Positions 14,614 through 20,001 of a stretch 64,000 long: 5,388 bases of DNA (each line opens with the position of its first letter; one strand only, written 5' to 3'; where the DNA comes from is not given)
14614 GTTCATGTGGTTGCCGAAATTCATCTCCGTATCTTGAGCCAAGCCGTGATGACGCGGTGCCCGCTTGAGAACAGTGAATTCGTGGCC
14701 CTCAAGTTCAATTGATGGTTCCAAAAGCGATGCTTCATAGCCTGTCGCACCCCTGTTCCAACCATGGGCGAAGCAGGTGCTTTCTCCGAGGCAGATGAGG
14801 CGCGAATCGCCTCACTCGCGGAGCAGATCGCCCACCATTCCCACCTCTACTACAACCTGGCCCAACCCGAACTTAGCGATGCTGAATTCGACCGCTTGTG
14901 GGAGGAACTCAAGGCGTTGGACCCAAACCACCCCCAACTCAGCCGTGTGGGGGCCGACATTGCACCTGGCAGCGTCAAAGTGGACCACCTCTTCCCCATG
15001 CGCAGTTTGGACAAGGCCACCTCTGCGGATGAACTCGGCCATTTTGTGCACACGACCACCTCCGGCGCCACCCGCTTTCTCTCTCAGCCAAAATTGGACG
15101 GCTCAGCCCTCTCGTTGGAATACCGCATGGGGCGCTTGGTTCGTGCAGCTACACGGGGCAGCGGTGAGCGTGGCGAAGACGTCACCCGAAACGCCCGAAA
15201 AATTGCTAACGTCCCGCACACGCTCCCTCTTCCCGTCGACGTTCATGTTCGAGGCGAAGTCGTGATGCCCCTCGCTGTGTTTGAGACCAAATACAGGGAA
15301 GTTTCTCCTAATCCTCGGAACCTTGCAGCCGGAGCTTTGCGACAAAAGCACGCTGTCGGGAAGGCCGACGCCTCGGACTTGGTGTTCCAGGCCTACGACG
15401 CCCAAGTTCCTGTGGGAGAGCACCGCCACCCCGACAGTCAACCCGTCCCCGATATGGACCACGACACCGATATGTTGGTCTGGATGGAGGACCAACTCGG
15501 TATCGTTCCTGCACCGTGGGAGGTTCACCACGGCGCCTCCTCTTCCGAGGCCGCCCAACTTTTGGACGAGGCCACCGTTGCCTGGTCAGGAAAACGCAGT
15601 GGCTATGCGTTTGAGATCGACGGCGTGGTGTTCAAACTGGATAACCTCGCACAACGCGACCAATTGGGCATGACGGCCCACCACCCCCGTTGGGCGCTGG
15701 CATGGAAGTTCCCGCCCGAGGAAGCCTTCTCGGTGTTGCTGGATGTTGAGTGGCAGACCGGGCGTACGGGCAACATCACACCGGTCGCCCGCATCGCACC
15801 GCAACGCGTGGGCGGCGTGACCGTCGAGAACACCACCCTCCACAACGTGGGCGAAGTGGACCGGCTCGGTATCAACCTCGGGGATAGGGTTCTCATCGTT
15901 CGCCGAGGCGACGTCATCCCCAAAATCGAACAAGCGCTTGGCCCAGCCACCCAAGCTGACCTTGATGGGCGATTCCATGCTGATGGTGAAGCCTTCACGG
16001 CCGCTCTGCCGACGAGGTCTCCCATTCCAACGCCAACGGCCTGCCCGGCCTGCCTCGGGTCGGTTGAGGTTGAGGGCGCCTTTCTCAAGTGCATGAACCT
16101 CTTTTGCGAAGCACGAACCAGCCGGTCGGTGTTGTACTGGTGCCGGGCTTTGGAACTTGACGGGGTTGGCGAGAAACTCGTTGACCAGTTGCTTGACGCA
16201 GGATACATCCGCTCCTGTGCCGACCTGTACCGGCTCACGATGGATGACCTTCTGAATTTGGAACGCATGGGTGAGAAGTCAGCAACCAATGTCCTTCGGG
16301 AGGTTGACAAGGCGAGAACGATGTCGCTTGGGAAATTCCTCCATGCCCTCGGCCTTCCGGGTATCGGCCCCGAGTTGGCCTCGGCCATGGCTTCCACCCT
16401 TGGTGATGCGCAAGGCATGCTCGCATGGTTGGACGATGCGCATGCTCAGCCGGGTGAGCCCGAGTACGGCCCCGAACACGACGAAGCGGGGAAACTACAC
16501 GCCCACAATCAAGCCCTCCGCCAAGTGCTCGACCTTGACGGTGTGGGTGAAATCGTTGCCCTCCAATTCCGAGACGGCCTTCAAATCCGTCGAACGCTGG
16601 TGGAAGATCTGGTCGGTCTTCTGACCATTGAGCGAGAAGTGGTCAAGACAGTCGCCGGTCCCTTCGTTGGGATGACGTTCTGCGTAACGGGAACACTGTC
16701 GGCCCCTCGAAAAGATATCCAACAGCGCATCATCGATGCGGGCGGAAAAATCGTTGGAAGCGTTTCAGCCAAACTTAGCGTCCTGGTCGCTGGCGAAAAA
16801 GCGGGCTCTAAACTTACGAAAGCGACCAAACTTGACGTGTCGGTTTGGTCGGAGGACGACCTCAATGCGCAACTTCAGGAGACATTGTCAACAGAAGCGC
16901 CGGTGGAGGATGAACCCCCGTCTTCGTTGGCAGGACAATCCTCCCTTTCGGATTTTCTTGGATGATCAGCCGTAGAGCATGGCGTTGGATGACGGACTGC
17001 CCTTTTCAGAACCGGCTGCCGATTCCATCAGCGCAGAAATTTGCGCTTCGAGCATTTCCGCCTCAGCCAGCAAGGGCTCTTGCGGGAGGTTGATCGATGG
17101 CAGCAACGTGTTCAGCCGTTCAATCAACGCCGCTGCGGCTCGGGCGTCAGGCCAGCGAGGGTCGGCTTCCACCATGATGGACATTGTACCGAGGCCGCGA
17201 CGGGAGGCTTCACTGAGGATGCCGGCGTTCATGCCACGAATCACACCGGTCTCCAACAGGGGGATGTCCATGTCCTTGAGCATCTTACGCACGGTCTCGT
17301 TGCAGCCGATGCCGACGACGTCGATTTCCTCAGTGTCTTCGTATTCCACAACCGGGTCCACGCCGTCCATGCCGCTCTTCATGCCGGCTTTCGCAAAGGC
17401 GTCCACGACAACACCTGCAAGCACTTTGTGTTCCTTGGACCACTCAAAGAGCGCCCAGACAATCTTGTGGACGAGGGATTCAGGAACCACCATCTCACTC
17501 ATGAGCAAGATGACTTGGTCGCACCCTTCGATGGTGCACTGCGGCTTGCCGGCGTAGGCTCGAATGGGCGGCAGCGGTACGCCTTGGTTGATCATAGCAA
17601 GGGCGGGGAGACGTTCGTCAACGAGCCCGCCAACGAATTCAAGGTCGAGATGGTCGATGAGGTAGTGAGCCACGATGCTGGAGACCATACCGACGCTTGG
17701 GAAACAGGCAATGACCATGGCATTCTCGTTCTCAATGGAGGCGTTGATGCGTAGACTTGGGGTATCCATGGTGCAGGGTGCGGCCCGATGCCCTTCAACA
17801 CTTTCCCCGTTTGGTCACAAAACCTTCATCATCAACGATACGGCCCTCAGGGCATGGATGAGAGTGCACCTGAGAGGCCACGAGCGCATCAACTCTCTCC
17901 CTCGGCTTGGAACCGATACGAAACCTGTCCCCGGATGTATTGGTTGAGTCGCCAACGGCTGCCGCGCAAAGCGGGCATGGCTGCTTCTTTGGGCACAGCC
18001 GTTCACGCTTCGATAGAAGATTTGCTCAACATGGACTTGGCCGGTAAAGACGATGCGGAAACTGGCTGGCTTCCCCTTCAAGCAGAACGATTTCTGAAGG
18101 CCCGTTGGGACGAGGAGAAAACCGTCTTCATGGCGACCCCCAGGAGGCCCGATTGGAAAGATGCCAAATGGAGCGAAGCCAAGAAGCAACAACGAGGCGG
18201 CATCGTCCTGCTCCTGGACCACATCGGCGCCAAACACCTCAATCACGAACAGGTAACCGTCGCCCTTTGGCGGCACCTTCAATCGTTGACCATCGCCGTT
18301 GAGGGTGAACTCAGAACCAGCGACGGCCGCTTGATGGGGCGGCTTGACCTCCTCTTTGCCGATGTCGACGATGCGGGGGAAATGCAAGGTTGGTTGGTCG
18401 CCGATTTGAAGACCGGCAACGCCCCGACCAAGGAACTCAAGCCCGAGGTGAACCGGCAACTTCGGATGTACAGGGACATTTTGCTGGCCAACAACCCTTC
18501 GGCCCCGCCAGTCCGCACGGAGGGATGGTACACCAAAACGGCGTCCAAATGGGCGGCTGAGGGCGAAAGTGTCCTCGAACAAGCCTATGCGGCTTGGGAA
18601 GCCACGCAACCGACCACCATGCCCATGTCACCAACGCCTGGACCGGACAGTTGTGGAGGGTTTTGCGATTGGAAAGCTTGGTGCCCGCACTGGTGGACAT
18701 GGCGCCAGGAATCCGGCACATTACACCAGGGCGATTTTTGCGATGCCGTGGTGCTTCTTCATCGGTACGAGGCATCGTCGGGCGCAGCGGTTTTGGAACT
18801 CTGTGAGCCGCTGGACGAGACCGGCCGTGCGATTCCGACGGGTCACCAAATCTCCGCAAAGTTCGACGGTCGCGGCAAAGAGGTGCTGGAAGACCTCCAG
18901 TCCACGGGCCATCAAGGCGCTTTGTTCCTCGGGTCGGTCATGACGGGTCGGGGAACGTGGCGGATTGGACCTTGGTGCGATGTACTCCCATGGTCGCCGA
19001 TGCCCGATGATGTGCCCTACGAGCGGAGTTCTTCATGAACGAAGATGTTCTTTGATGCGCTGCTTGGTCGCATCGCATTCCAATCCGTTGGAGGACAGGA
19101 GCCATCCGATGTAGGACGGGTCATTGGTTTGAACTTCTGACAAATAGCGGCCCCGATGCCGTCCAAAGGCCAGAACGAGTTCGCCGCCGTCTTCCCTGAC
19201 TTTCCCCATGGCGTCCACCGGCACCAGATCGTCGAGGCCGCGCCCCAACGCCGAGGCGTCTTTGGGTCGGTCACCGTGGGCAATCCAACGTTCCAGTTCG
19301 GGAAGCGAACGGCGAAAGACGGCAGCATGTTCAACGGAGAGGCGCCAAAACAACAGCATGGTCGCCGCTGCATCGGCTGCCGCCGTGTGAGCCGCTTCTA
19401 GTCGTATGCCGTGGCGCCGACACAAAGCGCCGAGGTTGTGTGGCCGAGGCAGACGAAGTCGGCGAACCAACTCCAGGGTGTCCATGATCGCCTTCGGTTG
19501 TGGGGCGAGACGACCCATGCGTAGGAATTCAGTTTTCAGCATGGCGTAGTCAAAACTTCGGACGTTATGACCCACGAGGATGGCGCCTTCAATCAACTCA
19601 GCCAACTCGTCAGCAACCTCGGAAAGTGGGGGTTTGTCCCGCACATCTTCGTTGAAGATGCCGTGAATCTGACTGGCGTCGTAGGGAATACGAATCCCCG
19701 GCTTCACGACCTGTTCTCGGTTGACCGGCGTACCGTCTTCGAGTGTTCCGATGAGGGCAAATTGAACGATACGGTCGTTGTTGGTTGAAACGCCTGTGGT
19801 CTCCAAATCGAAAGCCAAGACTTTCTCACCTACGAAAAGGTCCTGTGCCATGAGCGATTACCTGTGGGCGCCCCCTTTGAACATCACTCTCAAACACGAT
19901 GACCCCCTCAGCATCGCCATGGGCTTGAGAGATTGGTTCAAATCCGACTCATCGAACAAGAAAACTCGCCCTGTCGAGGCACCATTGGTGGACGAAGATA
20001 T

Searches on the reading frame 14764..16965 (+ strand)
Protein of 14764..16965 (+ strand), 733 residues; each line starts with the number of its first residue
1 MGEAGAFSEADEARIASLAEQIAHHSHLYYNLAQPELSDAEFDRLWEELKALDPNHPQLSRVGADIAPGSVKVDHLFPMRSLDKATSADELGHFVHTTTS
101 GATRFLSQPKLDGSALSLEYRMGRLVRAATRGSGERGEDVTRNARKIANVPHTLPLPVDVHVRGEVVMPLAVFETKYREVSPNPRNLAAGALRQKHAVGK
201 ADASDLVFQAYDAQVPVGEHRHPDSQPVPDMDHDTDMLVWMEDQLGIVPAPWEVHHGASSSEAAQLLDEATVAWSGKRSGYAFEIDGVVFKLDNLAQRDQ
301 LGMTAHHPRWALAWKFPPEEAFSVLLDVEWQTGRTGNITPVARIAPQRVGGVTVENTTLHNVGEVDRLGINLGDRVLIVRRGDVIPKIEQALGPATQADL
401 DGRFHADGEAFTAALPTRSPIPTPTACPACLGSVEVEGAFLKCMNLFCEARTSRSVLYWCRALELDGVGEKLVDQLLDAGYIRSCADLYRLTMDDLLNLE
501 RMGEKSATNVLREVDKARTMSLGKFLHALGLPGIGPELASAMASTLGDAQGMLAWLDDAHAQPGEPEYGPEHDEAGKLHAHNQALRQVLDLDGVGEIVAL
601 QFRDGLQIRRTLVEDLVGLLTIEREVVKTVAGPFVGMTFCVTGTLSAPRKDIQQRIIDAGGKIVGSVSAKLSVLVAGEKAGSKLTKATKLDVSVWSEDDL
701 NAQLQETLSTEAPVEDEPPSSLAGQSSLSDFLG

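Call 59: search_protein_families(library=pfam, proteins=[window:14764-16965:+], max_evalue=0.00001)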
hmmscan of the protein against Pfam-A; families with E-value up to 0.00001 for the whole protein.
window:14764-16965:+ (733 aa): 6 families
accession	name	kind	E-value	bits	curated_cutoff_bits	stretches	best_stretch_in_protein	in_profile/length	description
PF01653.23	DNA_ligase_aden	-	5.8e-51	173.9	27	1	72-319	6-253/253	NAD-dependent DNA ligase adenylation domain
PF03120.22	DNA_ligase_OB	-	2.3e-24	85.5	32.9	1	324-392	3-71/79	NAD-dependent DNA ligase OB-fold domain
PF00533.33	BRCT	-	1.3e-10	41.8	21.3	1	632-700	4-74/78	BRCA1 C Terminus (BRCT) domain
PF14520.12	HHH_5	-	1.8e-09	38.3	27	0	463-514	5-55/57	Helix-hairpin-helix domain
PF22745.1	Nlig-Ia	-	2.2e-09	38.3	27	1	12-61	3-52/92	DNA ligase-like, N-terminal NAD+-binding domain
PF12738.14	PTCB-BRCT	-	2.7e-06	27.7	22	1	637-694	1-58/63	twin BRCT domain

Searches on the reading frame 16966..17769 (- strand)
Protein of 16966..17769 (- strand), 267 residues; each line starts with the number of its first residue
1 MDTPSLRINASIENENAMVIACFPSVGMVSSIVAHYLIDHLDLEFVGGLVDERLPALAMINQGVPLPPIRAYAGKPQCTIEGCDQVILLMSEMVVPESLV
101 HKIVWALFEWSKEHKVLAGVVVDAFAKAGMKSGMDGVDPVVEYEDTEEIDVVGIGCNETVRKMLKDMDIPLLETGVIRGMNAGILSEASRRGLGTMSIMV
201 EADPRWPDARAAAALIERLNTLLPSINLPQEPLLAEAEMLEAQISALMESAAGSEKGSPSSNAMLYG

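Call 60: search_protein_families(library=pfam, proteins=[window:16966-17769:-], max_evalue=0.00001)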
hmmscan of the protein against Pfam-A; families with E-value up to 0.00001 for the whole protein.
window:16966-17769:- (267 aa): 1 family
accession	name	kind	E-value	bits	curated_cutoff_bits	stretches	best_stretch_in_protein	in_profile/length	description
PF09754.15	PAC2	-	2.6e-31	109.6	25.8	1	21-248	3-215/215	PAC2 family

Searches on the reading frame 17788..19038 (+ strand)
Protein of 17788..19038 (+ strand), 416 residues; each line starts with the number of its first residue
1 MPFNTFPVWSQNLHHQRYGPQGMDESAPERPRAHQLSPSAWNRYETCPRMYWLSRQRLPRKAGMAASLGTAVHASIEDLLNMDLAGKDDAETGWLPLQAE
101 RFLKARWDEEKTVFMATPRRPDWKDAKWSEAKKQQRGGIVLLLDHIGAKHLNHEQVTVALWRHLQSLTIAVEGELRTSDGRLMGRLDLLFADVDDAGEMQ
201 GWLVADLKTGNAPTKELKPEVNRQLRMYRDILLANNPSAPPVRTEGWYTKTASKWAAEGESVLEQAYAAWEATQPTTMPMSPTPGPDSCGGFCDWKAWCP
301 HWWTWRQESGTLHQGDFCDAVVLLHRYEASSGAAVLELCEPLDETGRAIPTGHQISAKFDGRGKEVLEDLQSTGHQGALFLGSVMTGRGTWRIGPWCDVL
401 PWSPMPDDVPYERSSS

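Call 59: search_protein_families(library=pfam, proteins=[window:17788-19038:+], max_evalue=0.00001)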
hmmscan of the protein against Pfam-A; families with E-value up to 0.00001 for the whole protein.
window:17788-19038:+ (416 aa): 1 family
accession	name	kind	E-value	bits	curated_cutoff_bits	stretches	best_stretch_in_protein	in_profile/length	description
PF12705.13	PDDEXK_1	-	4.1e-20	73.2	22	1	35-300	1-247/247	PD-(D/E)XK nuclease superfamily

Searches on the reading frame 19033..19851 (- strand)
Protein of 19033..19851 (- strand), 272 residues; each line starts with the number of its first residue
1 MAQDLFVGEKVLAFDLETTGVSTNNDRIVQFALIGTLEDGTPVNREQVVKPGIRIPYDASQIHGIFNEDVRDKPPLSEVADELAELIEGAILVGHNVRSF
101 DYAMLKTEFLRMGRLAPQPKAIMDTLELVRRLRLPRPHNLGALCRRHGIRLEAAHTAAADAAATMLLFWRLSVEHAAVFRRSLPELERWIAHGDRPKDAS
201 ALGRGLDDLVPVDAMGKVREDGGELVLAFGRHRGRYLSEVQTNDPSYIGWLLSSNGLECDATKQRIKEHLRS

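Call 60: search_protein_families(library=pfam, proteins=[window:19033-19851:-], max_evalue=0.00001)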
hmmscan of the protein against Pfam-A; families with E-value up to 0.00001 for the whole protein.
window:19033-19851:- (272 aa): 2 families
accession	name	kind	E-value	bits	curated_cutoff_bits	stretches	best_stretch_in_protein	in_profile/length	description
PF00929.31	RNase_T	-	1.3e-28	101.1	24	1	13-168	2-164/164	Exonuclease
PF20600.3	ExoX-like_C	-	5.3e-06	26.2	26.5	1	229-252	3-26/30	Exodeoxyribonuclease X-like C-terminal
